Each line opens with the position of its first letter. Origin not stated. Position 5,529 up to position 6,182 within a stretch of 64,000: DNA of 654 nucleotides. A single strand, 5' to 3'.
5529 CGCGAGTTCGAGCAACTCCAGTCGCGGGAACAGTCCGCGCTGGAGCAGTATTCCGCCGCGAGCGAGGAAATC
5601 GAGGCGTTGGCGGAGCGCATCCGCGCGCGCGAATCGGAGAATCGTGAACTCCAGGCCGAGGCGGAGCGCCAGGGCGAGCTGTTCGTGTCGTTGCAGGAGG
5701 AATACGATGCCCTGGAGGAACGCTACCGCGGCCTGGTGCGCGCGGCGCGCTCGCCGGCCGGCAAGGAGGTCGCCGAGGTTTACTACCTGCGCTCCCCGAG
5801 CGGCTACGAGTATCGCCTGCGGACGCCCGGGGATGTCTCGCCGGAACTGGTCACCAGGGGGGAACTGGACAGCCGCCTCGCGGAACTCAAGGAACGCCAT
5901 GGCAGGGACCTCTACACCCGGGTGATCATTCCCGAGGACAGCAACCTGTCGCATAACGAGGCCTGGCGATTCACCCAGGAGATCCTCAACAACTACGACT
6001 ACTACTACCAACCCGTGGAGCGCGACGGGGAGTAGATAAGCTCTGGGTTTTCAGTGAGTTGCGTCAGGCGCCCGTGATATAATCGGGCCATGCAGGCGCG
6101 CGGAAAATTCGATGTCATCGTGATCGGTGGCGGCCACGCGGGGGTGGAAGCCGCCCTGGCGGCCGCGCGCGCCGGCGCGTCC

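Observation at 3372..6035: Orphan ExbB/MotA-like channel plus an ExbD-like protein carrying a ~370-residue coiled coil: candidate uncharacterised 5:2 ion-driven motor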

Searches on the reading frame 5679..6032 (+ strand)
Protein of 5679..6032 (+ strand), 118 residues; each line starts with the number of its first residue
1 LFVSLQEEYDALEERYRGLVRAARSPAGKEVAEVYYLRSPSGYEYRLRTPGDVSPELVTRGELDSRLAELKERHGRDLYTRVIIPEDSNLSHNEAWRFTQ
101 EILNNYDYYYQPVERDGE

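Call 25: search_solved_structures(query=A3, max_evalue=10, show_alignments=3)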
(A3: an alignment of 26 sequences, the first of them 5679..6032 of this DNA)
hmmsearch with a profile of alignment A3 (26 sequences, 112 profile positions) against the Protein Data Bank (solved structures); distinct sequences matched with E-value up to 10: 14.
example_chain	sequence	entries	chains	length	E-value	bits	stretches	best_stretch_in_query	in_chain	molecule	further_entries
4nez_A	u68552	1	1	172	0.28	14.6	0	8-48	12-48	Engineered protein OR276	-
4ney_A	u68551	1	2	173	0.29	14.6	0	8-48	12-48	Engineered protein OR277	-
8yl8_A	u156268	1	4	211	0.32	14.5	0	30-70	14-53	De novo protein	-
8yl4_A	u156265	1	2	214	0.33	14.4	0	30-70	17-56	De novo protein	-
4hhu_A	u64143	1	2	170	0.62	13.5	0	8-30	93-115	OR280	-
6lfb_A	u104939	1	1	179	0.67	13.4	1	57-98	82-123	Acyl-CoA thioesterase I also functions as protease I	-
9ge8_T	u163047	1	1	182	0.69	13.4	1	57-98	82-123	Thioesterase 1/protease 1/lysophospholipase L1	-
6lfc_A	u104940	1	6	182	0.69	13.4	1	57-98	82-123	Acyl-CoA thioesterase I also functions as protease I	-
1x7v_A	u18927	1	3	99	0.69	13.4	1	10-55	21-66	PA3566 protein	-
5tid_A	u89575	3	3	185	0.7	13.4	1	57-98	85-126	Acyl-CoA thioesterase I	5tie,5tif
5tic_A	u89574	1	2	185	0.7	13.4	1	57-98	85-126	Acyl-CoA thioesterase I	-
1ivn_A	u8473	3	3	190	0.71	13.4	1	57-98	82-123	Thioesterase I | Acyl-CoA thioesterase I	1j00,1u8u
6e31_A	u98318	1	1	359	1.4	12.4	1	34-89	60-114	Rap1-interacting adapter molecule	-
8gac_A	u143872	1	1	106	1.4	12.4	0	37-75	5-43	CTLA-4 binder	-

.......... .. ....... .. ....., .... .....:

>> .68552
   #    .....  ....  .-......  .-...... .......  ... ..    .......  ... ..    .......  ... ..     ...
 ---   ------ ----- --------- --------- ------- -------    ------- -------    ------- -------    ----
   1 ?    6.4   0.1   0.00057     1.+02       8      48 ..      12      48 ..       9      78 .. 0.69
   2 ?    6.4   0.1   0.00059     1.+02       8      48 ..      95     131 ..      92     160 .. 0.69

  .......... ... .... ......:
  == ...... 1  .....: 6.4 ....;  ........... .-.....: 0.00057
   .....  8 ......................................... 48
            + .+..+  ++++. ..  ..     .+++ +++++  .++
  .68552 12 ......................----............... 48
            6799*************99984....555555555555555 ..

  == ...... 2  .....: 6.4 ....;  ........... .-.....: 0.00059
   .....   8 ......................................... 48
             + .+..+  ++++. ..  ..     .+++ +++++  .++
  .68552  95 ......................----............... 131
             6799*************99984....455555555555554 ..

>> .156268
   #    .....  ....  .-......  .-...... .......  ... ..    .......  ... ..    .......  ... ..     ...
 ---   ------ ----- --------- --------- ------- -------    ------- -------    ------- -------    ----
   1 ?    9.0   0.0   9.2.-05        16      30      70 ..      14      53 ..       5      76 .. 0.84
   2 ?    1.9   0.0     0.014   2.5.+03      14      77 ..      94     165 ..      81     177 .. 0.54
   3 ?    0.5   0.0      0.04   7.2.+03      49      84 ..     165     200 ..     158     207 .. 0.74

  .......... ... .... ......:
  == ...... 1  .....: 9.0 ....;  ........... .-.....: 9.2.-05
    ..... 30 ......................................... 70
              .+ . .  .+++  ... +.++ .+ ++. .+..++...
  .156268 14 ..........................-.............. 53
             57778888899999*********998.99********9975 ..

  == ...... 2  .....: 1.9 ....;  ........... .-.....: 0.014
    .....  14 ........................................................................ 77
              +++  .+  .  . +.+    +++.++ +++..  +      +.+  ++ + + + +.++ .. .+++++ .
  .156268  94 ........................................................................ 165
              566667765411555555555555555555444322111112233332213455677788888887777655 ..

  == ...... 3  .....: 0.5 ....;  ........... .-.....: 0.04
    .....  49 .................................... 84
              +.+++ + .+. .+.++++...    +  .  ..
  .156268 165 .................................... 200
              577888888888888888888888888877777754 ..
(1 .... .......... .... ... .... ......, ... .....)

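Call 31: search_protein_families(library=pfam, proteins=[window:5679-6032:+], max_evalue=10)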
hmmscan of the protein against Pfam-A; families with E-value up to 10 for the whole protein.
window:5679-6032:+ (118 aa): 2 families
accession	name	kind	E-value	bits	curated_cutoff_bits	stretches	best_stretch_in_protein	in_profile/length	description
PF12403.13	Pax2_C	-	0.057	13.9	28.1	1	90-115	75-100/113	Paired-box protein 2 C terminal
PF23716.1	DUF7158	-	0.16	12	27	1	58-73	10-25/38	Family of unknown function (DUF7158)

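Call 32: predict_structure(alignment_id=A3)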
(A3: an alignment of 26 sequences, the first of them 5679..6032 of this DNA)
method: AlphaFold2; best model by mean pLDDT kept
length: 118 residues; sequences in the alignment: 26
mean_pLDDT: 74.4   pTM: 0.63
mean pLDDT of the five models: 74.4, 73.7, 73.5, 73.0, 69.1
residues with pLDDT >= 90: 23; 70-90: 56; 50-70: 20; < 50: 19
segments of 3 or more residues with pLDDT < 50: 18-25, 111-118
pLDDT, mean of each block of 10 residues (from residue 1): 59 51 53 89 90 87 91 83 83 82 76 44
secondary structure, 60 per line:
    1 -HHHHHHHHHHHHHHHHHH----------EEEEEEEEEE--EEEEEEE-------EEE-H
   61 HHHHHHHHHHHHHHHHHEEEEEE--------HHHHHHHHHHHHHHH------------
elements in order: H2-19 E30-39 E42-48 E56-58 H60-77 E78-83 H92-106

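Call 35: fold_search(model_id=the predicted structure, library=pdb)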
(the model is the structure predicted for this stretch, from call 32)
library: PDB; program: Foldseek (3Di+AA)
matches with E <= 10: 915; with E <= 0.001: 0
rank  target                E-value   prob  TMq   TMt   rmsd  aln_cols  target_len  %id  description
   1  7u32_B                1.0e-01  0.33  0.24  0.16  11.1       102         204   11  MVV cleaved synaptic complex (CSC) intasome at 3.4 A resolution (released 2022-05-11)
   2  5t2a_n                1.1e-01  0.25  0.23  0.31   6.2        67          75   12  CryoEM structure of the Leishmania donovani 80S ribosome at 2.9 Angstrom resolution (released 2017-01-25)
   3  6zj3_Lz               1.3e-01  0.20  0.23  0.31   9.0        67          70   12  Cryo-EM structure of the highly atypical cytoplasmic ribosome of Euglena gracilis (released 2020-10-07)
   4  2nbm_MODEL_1_A        1.3e-01  0.30  0.25  0.27  10.5        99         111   14  Solution NMR structure of ligand free sterol carrier protein 2 like 2 from Aedes aegypti (released 2017-03-08)
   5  6sga_CK               1.5e-01  0.57  0.35  0.27   5.2        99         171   17  Body domain of the mt-SSU assemblosome from Trypanosoma brucei (released 2019-09-18)
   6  6u8q_N                1.5e-01  0.35  0.27  0.24   7.1        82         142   11  CryoEM structure of HIV-1 cleaved synaptic complex (CSC) intasome (released 2020-02-05)
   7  9hny_CK               1.9e-01  0.51  0.35  0.23   5.8        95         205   15  Mitoribosomal small subunit in complex with Mettl15 and Mettl17 (released 2025-03-26)
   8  6az3_k                1.9e-01  0.23  0.26  0.35   6.1        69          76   12  Cryo-EM structure of of the large subunit of Leishmania ribosome bound to paromomycin (released 2017-12-06)
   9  7u32_F                1.9e-01  0.18  0.25  0.14  14.6       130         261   12  MVV cleaved synaptic complex (CSC) intasome at 3.4 A resolution (released 2022-05-11)
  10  6lsr_O                1.9e-01  0.15  0.22  0.30   9.0        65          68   15  Cryo-EM structure of a pre-60S ribosomal subunit - state B (released 2020-08-26)
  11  9bh5_Ck               2.1e-01  0.14  0.22  0.30  10.3        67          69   13  High-resolution C. elegans 80S ribosome structure - class 1 (released 2024-09-04)
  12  3vqc_B                2.4e-01  0.21  0.26  0.23   8.4        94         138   19  HIV-1 IN core domain in complex with (5-METHYL-3-PHENYL-1,2-OXAZOL-4-YL)METHANOL (released 2013-01-30)
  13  4e1m                  2.6e-01  0.33  0.29  0.24   6.8        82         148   15  Crystal Structure of HIV-1 Integrase with a non-catayltic site inhibitor (released 2012-04-25)
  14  7ai7_A                2.6e-01  0.25  0.26  0.06   8.0        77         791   12  MutS in Intermediate state (released 2021-03-31)
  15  7z3n_Lk               2.6e-01  0.20  0.26  0.33   6.4        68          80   10  Cryo-EM structure of the ribosome-associated RAC complex on the 80S ribosome - RAC-1 conformation (released 2023-04-12)
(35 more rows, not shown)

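Call 49: search_protein_representatives(alignment_id=A3)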
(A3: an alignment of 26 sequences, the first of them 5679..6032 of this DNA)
Query: 26 sequences, 112 profile positions. Proteins with E-value up to 0.001 (for the whole library): 378; up to 1e-10: 344; up to 1e-30: 142. The best 150 are listed.
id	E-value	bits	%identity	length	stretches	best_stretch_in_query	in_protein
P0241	2.4e-46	172.7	-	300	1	1-112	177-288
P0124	9.9e-44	164.3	-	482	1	1-111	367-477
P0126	1.2e-43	164.0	-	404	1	2-111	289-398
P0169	1.3e-43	163.9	-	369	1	1-111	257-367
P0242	2.2e-43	163.2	-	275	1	2-111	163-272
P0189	2.7e-43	162.9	-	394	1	1-111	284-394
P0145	4.0e-43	162.3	-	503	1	1-111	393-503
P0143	4.5e-43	162.2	-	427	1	1-112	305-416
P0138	1.3e-42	160.7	-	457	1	2-111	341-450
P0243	1.8e-42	160.3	-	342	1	1-111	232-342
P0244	1.9e-42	160.2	-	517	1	1-112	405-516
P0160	5.7e-42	158.6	-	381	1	1-111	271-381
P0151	8.8e-42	158.0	-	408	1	1-111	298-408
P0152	9.1e-42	158.0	-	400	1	1-111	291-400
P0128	1.1e-41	157.7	-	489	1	1-111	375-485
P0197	5.7e-41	155.4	-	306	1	1-111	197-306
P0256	3.3e-36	140.1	-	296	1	2-111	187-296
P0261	4.6e-35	136.4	-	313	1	2-112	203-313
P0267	2.2e-34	134.2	-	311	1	2-112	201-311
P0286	2.2e-33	131.0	-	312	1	2-112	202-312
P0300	1.7e-32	128.1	-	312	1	2-111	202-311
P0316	6.6e-32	126.2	-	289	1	2-112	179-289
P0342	2.8e-31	124.2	-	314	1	3-112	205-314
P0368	1.6e-30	121.8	-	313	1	2-112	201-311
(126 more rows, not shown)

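Call 50: list_cluster_members(proteins=[P0241, P0243, P0256, P0261, P0267, P0286, P0300, P0316, P0342, P0368])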
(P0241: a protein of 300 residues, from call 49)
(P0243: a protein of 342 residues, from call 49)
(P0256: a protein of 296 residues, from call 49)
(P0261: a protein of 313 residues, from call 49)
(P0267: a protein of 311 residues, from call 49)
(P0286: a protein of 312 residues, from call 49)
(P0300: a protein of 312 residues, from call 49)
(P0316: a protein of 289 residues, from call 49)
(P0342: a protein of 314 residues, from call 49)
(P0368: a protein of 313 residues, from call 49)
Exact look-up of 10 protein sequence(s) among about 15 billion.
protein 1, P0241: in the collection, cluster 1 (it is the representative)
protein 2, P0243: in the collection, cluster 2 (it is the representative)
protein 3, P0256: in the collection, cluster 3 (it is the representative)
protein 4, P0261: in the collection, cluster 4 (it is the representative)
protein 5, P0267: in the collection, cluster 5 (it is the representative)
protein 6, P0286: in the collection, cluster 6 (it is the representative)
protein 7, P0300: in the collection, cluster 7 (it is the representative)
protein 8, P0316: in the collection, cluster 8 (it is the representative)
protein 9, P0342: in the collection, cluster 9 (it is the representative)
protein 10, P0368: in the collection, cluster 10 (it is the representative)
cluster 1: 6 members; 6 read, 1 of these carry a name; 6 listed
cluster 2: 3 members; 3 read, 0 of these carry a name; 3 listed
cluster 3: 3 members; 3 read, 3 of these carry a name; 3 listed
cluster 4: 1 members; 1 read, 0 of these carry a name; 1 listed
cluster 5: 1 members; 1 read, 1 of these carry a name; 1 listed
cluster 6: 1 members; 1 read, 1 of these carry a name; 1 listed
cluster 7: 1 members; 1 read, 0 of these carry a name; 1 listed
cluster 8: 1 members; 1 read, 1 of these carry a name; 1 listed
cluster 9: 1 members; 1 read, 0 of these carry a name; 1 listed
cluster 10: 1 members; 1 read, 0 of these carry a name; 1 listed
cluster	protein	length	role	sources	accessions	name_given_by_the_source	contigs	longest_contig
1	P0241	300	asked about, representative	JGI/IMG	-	-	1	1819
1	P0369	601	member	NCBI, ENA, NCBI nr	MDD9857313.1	MAG: hypothetical protein OXU96_04610 [Gammaproteobacteria bacterium] | hypothetical protein [Gammaproteobacteria bacterium]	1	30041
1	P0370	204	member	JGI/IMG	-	-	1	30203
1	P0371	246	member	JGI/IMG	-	-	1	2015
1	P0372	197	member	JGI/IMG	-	-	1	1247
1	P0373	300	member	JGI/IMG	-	-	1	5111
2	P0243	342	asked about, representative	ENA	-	-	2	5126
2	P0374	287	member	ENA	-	-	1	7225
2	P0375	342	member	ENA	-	-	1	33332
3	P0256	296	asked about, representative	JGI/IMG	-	chromosome segregation ATPase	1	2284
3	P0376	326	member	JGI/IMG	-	chromosome segregation ATPase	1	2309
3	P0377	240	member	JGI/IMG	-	chromosome segregation ATPase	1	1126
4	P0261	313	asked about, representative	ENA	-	-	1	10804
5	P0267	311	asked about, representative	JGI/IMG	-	hypothetical protein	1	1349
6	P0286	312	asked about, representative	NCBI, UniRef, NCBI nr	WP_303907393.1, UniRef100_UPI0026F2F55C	hypothetical protein [Thiohalomonas denitrificans] | hypothetical protein n=1 Tax=Thiohalomonas denitrificans TaxID=415747 RepID=UPI0026F2F55C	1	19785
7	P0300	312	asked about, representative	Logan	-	-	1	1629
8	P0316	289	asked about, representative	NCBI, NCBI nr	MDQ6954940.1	MAG: hypothetical protein Q9M20_05800 [Mariprofundaceae bacterium] | hypothetical protein [Mariprofundaceae bacterium]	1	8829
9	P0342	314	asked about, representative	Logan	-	-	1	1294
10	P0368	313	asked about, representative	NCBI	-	-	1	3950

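Call 67: search_protein_families(library=pfam, alignment_id=A3, max_evalue=10)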
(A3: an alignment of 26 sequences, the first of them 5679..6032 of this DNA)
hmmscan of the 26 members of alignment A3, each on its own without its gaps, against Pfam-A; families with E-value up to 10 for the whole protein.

A. member 1, window:5679-6032:+ (118 aa): 2 families
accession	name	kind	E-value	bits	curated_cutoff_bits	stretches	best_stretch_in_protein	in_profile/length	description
PF12403.13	Pax2_C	-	0.057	13.9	28.1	1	90-115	75-100/113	Paired-box protein 2 C terminal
PF23716.1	DUF7158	-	0.16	12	27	1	58-73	10-25/38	Family of unknown function (DUF7158)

B. families by the number of members that match (of 26 scanned): 25 families
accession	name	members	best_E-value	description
PF12403.13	Pax2_C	10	0.0037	Paired-box protein 2 C terminal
PF09426.16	Nyv1_longin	6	0.0043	Vacuolar R-SNARE Nyv1, longin domain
PF18035.6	Bap31_Bap29_C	3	0.00024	Bap31/Bap29 cytoplasmic coiled-coil domain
PF17428.7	DUF5412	2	0.013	Family of unknown function (DUF5412)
PF23716.1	DUF7158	2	0.015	Family of unknown function (DUF7158)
PF02472.21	ExbD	2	0.031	Biopolymer transport protein ExbD/TolR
PF02183.23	HALZ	2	0.098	Homeobox associated leucine zipper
PF00564.30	PB1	1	0.00023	PB1 domain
PF24680.1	SH3_Hsr9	1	0.021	Hsr-9 Tudor domain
PF13232.12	Complex1_LYR_1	1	0.024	Complex1_LYR-like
PF18069.6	DR2241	1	0.086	DR2241 stabilising domain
PF13420.13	Acetyltransf_4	1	0.1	Acetyltransferase (GNAT) domain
PF01984.25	dsDNA_bind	1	0.1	Double-stranded DNA-binding domain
PF17821.6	DUF5583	1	0.11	Family of unknown function (DUF5583)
PF03469.19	XH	1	0.12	XH domain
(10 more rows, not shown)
